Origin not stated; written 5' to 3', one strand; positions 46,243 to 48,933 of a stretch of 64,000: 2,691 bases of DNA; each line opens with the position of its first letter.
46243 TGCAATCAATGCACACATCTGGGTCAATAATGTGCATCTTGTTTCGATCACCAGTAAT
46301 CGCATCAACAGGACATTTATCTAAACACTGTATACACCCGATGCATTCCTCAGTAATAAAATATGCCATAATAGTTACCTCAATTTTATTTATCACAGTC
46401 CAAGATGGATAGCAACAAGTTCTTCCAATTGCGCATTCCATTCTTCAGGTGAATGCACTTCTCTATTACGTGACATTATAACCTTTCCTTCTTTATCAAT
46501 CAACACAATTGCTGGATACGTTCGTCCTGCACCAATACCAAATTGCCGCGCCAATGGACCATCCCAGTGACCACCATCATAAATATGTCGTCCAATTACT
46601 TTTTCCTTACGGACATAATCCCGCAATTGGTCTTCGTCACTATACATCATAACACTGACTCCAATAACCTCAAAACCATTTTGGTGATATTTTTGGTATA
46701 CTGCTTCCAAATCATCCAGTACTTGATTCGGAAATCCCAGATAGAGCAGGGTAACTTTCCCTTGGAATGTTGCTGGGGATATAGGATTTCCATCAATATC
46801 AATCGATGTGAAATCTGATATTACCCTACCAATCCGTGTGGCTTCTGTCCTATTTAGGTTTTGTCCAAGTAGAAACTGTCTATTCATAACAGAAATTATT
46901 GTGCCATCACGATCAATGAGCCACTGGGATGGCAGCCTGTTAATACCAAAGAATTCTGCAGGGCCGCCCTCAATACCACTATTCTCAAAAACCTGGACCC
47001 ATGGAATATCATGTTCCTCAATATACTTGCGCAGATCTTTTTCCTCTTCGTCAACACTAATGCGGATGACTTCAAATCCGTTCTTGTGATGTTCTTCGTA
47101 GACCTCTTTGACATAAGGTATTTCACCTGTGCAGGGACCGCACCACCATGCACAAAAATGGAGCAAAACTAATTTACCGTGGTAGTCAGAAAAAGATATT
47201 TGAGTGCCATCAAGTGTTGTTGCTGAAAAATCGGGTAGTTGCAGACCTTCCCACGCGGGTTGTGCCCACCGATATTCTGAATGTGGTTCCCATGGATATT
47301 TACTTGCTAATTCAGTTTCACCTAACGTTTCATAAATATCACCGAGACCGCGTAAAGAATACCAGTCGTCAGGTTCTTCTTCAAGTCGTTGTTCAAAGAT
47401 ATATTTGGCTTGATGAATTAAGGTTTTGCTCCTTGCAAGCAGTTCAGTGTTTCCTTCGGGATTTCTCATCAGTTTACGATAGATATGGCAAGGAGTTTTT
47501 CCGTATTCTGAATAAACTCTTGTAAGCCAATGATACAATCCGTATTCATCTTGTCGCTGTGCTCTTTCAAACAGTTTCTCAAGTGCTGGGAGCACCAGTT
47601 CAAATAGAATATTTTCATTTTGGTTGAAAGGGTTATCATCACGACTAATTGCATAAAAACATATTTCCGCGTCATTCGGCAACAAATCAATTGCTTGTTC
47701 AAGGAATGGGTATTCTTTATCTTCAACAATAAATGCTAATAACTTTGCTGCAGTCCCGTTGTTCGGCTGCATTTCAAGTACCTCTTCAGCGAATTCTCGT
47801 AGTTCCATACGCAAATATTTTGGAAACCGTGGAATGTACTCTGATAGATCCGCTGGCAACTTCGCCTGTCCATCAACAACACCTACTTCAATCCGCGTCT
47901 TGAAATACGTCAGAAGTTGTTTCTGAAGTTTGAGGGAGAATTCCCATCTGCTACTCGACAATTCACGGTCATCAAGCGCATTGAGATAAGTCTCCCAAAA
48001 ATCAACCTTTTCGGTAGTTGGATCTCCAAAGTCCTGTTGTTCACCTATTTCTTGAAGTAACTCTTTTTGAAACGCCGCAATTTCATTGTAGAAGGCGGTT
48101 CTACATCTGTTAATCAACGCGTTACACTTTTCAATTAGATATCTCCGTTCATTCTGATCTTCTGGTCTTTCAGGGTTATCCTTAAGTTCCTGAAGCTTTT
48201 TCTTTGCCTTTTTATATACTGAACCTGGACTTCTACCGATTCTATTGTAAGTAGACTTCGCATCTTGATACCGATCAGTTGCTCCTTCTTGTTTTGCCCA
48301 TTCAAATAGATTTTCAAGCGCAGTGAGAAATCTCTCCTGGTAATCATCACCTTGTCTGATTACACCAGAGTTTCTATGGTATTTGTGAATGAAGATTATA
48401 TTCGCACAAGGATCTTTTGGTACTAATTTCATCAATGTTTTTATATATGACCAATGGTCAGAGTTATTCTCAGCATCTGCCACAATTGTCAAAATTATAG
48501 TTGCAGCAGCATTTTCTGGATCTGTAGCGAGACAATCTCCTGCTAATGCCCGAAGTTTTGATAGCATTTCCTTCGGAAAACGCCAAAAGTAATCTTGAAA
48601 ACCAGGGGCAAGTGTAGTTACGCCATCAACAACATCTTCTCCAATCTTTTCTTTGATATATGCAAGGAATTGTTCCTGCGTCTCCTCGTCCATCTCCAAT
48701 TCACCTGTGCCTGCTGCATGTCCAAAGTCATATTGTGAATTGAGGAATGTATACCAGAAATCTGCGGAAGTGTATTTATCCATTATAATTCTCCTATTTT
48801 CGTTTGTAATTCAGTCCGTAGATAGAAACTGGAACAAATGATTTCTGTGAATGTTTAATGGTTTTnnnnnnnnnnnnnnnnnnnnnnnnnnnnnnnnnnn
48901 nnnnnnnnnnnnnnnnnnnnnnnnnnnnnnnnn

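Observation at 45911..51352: Tandem paralogous 800-aa proteins with no signal peptide, one active and one dead thioredoxin fold, and a poly-ferredoxin neighbour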

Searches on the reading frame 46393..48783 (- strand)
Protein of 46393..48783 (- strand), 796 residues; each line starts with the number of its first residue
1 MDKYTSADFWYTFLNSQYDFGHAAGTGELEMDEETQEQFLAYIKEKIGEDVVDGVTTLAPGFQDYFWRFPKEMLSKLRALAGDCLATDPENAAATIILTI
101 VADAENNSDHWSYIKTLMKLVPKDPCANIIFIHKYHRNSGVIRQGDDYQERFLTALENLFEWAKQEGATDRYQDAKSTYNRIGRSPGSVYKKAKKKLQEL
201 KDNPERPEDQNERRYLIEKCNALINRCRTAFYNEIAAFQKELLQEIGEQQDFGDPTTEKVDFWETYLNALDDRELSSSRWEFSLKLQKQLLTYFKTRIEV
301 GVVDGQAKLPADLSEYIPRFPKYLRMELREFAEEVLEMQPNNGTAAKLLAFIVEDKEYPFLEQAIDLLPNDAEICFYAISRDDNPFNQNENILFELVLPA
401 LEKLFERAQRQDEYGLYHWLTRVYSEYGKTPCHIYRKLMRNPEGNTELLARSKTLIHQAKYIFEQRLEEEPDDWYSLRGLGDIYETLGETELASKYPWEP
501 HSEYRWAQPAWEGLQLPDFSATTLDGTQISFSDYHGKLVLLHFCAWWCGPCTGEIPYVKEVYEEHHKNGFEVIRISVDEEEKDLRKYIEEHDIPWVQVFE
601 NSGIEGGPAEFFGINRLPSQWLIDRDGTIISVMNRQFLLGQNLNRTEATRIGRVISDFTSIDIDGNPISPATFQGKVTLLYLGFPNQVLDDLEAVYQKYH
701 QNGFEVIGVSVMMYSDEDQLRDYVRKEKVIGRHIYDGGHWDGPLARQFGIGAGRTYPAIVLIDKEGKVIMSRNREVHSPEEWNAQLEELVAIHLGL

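Call 3: search_protein_families(library=pfam, proteins=[window:46393-48783:-], max_evalue=0.01)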
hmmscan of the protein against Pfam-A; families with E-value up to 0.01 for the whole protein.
window:46393-48783:- (796 aa): 9 families
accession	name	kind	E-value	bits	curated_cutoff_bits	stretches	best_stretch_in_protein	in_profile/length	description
PF00578.27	AhpC-TSA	-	1.4e-31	109.4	26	2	514-630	3-122/124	AhpC/TSA family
PF08534.16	Redoxin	-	3e-25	89.2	26.6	2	513-632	3-131/148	Redoxin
PF13905.12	Thioredoxin_8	-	6.1e-19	68.6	27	2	536-629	1-94/94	Thioredoxin-like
PF00255.25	GSHPx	-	1.1e-07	31.9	27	1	518-574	3-58/108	Glutathione peroxidase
PF00085.26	Thioredoxin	-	2.2e-05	24.8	23.5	1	537-602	19-82/103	Thioredoxin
PF02630.20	SCO1-SenC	-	2.5e-05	24.7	22.8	0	656-685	2-31/134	SCO1/SenC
PF14559.12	TPR_19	-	0.0012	19.6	25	0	458-495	9-46/68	Tetratricopeptide repeat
PF13431.12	TPR_17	-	0.0027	18.3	24.4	0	467-493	6-32/34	Tetratricopeptide repeat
PF14595.12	Thioredoxin_9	-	0.0028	18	25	0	535-602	40-107/129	Thioredoxin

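Call 7: search_solved_structures(query=window:46393-48783:-, max_evalue=0.01)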
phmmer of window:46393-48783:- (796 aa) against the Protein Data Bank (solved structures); distinct sequences matched with E-value up to 0.01: 174 (the best 60 are shown).
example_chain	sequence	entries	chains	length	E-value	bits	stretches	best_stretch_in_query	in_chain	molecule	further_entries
4nmu_A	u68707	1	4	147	2.2e-18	69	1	513-631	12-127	Thiol-disulfide oxidoreductase ResA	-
6gxg_A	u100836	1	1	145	2.4e-14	55.6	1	525-635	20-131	Tryparedoxin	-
1o73_A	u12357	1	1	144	2.5e-14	55.6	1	525-635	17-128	TRYPAREDOXIN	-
6gxg_B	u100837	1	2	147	2.5e-14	55.6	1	525-635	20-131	Tryparedoxin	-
6gxy_A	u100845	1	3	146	2.6e-14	55.5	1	525-635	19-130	Tryparedoxin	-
3gl3_A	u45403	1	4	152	4.2e-14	54.8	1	513-630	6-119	Putative Thiol:disulfide interchange protein DsbE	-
2lja_A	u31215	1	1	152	9.5e-14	53.7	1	518-632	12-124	Putative thiol-disulfide oxidoreductase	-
4fyu_A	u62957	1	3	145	1e-13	53.5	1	524-641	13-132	Thioredoxin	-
1st9_A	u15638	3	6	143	7.1e-13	50.8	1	512-634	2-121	Thiol-disulfide oxidoreductase resA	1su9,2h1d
2f9s_A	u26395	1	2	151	8.5e-13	50.5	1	512-634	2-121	Thiol-disulfide oxidoreductase resA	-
2h1b_A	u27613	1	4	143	1.9e-12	49.4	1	512-634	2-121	Thiol-disulfide oxidoreductase resA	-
3s9f_A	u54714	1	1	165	5e-12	47.9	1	532-626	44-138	Tryparedoxin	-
2lrn_A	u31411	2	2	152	5.2e-12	47.9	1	516-632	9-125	Thiol:disulfide interchange protein | Putative thiol-disulfide oxidoreductase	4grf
2ls5_A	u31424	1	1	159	7.4e-12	47.4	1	514-588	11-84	Uncharacterized protein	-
3c71_A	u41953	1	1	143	1.3e-11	46.6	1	512-634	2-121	Thiol-disulfide oxidoreductase resA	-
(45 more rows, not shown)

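Call 25: search_protein_families(library=ncbifam, proteins=[window:46393-48783:-], max_evalue=0.01)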
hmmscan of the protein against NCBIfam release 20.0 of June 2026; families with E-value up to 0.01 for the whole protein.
window:46393-48783:- (796 aa): 17 families
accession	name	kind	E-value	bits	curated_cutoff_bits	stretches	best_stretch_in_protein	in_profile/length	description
NF002854.0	PRK03147.1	subfamily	5.3e-28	98.1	170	1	513-634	39-157/176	thiol-disulfide oxidoreductase ResA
NF047696.1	ThlDiSintTplARhiz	equivalog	4.7e-17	62.5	230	1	509-634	70-198/219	thiol:disulfide interchange protein TlpA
NF041054.1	WAxxUGC_long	equivalog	4e-13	49.4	300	1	514-637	82-202/354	ResA-like WAxxUGC motif-containing protein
NF041202.1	StoA_CxxC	exception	1.1e-10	41.7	210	1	517-630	34-145/163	endospore biogenesis thiol-disulfide oxidoreductase StoA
TIGR00385.1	dsbE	subfamily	7.3e-08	32.2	123.15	1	516-629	40-150/173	DsbE family thiol:disulfide interchange protein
NF006960.0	PRK09437.1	equivalog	8.1e-08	32.3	140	1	513-604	7-105/156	thioredoxin-dependent thiol peroxidase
TIGR01068.1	thioredoxin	equivalog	1.1e-06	28.7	96.8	1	536-601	14-77/101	thioredoxin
NF040737.1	peroxi_PrxU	equivalog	1.3e-05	25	270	1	513-606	39-142/233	thioredoxin-dependent peroxiredoxin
NF053656.1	redoxin_TUGYCR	domain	4.1e-05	23.5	100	1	525-601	16-96/146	TUGYCR motif thioredoxin fold (seleno)protein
NF009669.0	PRK13190.1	equivalog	4.3e-05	22.8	261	1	515-579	8-72/203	putative peroxiredoxin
NF007900.0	PRK10606.1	equivalog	5e-05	22.9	270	0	520-575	9-63/183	glutathione peroxidase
NF008229.0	PRK10996.1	equivalog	8.6e-05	22.3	125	1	536-602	52-116/141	thioredoxin TrxC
NF010625.0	PRK14018.1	equivalog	0.0002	20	522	1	535-638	55-161/521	bifunctional peptide-methionine (S)-S-oxide reductase MsrA/peptide-methionine (R)-S-oxide reductase MsrB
NF009668.0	PRK13189.1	equivalog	0.00051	19.3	211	1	513-582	13-83/224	peroxiredoxin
TIGR01126.1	pdi_dom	equivalog_domain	0.0011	19.3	107.2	1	536-602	14-81/105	protein disulfide-isomerase domain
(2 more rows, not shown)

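Call 48: predict_structure(alignment_id=A2)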
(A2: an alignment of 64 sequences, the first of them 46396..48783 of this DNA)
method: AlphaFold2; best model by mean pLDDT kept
length: 796 residues; sequences in the alignment: 64
mean_pLDDT: 86.6   pTM: 0.80
mean pLDDT of the five models: 86.6, 86.2, 85.4, 84.1, 82.1
residues with pLDDT >= 90: 365; 70-90: 377; 50-70: 49; < 50: 5
segments of 3 or more residues with pLDDT < 50: 246-248
pLDDT, mean of each block of 10 residues (from residue 1): 81 87 82 92 92 90 87 93 93 93 84 87 93 78 64 93 89 90 82 85 76 87 93 86 59 74 84 78 82 92 84 89 90 92 93 71 90 90 59 79 93 85 93 91 88 97 95 97 95 92 90 92 91 94 86 90 93 90 87 88 81 88 94 85 88 89 91 90 72 88 92 83 88 86 85 69 93 77 90 93
secondary structure, 60 per line:
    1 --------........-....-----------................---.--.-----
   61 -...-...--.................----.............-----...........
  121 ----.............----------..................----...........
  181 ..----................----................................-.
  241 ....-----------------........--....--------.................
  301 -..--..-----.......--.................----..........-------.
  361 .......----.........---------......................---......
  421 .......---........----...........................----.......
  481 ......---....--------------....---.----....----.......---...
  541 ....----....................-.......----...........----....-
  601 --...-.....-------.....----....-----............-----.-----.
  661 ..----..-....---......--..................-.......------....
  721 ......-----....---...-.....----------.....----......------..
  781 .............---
elements in order (helices of 4 or more, strands of 3 or more residues): H9-16 H18-21 H33-48 H71-87 H92-104 H110-120 H125-137 H148-165 H170-182 H187-202 H207-238 H240-244 H262-269 H272-275 H284-300 H313-319 H322-338 H343-352 H360-367 H372-380 H390-411 H415-427 H431-438 H443-469 H474-486 H490-493 H508-511 E520-523 E528-530 H531-534 E538-544 H549-568 E570-576 H581-591 E596-599 H607-611 E619-623 E628-631 H637-648 E660-662 H670-673 E677-682 H685-702 E704-710 H717-726 E732-735 H743-747 E758-762 E767-772 H779-793

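Call 50: fold_search(model_id=the predicted structure, library=pdb)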
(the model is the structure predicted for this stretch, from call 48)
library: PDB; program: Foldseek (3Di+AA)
matches with E <= 10: 1345; with E <= 0.001: 487
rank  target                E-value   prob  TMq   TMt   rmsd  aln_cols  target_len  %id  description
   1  3gl3_C                7.4e-08  1.00  0.14  0.79   1.4       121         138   27  Crystal structure of a putative Thiol:disulfide interchange protein DsbE from Chlorobium tepidum (released 2009-03-31)
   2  4grf                  8.5e-08  1.00  0.16  0.85   1.8       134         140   29  Crystal structure of thioredoxin domain of thiol-disulfide oxidoreductase BVU-2223 (Target EFI-501010) from Bacteroides  (released 2012-10-10)
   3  3gl3_A                1.3e-07  1.00  0.15  0.78   1.5       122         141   27  Crystal structure of a putative Thiol:disulfide interchange protein DsbE from Chlorobium tepidum (released 2009-03-31)
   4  4nmu_A                1.4e-07  1.00  0.15  0.76   1.8       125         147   29  Crystal Structure of Thiol-disulfide Oxidoreductase from Bacillus str. 'Ames Ancestor' (released 2013-12-18)
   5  4nmu_B                1.7e-07  1.00  0.15  0.80   1.8       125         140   29  Crystal Structure of Thiol-disulfide Oxidoreductase from Bacillus str. 'Ames Ancestor' (released 2013-12-18)
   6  3gl3_D                1.9e-07  1.00  0.14  0.80   1.4       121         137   27  Crystal structure of a putative Thiol:disulfide interchange protein DsbE from Chlorobium tepidum (released 2009-03-31)
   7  4nmu_D                2.2e-07  1.00  0.15  0.80   1.5       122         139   30  Crystal Structure of Thiol-disulfide Oxidoreductase from Bacillus str. 'Ames Ancestor' (released 2013-12-18)
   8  3gl3_B                2.3e-07  1.00  0.15  0.78   1.5       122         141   27  Crystal structure of a putative Thiol:disulfide interchange protein DsbE from Chlorobium tepidum (released 2009-03-31)
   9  1su9_B                2.4e-07  1.00  0.14  0.80   1.7       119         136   25  Reduced structure of the soluble domain of ResA (released 2004-05-11)
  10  2f9s_A                2.9e-07  1.00  0.15  0.79   2.0       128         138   25  2nd Crystal Structure Of A Soluble Domain Of ResA In The Oxidised Form (released 2006-04-18)
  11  2h19_A                4.2e-07  1.00  0.14  0.77   1.9       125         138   23  Crystal Structure of ResA Cys77Ala Variant (released 2006-09-19)
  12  3c71                  4.4e-07  1.00  0.14  0.76   1.8       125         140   23  Structure of a ResA variant with a DsbA-like active site motif (CPHC) (released 2008-08-12)
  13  2h1b_A                4.6e-07  1.00  0.15  0.80   1.7       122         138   25  ResA E80Q (released 2006-09-19)
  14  1st9_B                4.6e-07  1.00  0.14  0.79   1.8       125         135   24  Crystal Structure of a Soluble Domain of ResA in the Oxidised Form (released 2004-05-11)
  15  3hdc                  4.6e-07  1.00  0.15  0.73   4.7       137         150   25  The crystal structure of thioredoxin protein from Geobacter metallireducens (released 2009-05-26)
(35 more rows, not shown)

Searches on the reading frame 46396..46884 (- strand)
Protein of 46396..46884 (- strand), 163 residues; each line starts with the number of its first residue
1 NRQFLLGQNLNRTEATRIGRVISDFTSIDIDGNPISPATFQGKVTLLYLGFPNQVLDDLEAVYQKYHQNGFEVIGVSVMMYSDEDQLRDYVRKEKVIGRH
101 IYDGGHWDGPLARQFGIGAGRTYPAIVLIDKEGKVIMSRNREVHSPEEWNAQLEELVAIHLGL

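Call 52: find_homologous_proteins(query=window:46396-46884:-, max_evalue=0.001)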
Query seq(163 aa) (163 aa): 2 proteins with E <= 0.001 among 52 candidates.
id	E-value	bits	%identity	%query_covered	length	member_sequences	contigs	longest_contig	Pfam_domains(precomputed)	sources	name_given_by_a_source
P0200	1.5e-52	196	63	87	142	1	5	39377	PF08534.17,PF00578.28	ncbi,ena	-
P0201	3.6e-29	120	59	63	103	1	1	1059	-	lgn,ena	-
